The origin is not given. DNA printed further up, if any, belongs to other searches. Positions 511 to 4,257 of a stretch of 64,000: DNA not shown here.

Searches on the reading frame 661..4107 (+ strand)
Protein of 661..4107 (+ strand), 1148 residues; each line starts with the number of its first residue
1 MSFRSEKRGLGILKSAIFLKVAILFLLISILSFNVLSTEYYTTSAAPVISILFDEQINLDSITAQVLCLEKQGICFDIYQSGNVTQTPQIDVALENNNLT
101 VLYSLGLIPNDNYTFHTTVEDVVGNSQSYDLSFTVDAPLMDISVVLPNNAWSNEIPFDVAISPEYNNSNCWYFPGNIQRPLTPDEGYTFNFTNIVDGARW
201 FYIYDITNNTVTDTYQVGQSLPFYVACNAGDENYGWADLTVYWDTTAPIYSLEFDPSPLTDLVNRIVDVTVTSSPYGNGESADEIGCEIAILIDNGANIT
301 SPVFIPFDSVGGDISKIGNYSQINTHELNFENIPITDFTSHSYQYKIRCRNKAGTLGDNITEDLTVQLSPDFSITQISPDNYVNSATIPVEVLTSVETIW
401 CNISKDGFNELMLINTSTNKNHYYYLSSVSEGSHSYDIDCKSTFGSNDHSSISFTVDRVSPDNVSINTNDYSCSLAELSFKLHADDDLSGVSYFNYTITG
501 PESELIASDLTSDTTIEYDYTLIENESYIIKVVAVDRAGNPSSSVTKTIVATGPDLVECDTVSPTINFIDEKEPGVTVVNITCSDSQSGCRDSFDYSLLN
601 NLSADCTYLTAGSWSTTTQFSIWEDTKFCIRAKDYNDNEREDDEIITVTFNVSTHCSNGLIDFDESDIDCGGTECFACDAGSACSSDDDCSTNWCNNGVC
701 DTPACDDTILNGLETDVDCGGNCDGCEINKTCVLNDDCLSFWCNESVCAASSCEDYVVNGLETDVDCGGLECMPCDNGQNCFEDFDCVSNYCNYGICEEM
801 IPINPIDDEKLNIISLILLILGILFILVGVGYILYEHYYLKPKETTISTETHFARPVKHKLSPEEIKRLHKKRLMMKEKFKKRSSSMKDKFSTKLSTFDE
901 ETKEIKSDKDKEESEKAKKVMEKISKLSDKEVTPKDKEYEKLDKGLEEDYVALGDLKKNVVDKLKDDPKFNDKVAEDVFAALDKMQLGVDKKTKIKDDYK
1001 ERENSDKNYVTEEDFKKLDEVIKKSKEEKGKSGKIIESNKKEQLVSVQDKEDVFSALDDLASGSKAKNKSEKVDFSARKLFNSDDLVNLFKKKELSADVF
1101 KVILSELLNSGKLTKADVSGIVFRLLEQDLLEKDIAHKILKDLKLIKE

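Call 16: search_protein_families(library=pfam, proteins=[window:661-4107:+], max_evalue=0.1)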
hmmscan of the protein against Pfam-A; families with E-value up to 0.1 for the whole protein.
window:661-4107:+ (1148 aa): 7 families
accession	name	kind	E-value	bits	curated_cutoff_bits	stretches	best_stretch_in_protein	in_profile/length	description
PF19077.6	Big_13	-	6.5e-05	23.8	27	0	110-136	74-101/102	Bacterial Ig-like domain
PF13205.12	Big_5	-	0.00062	20.9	23.6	1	47-134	23-104/105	Bacterial Ig-like domain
PF13750.12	Big_3_3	-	0.0025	17.9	27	0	522-546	118-142/157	Bacterial Ig-like domain (group 3)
PF16753.10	Tipalpha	-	0.0071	16.7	26.6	1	985-1048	49-112/151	TNF-alpha-Inducing protein of Helicobacter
PF25284.1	DUF7874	-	0.016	15.8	30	1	975-1026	29-81/136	Family of unknown function (DUF7874)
PF12245.14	Big_3_2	-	0.025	15.2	23.3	0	76-136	52-121/122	Bacterial Ig-like domain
PF16323.11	DUF4959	-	0.059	14.1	32.9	0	455-549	13-104/106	Domain of unknown function (DUF4959)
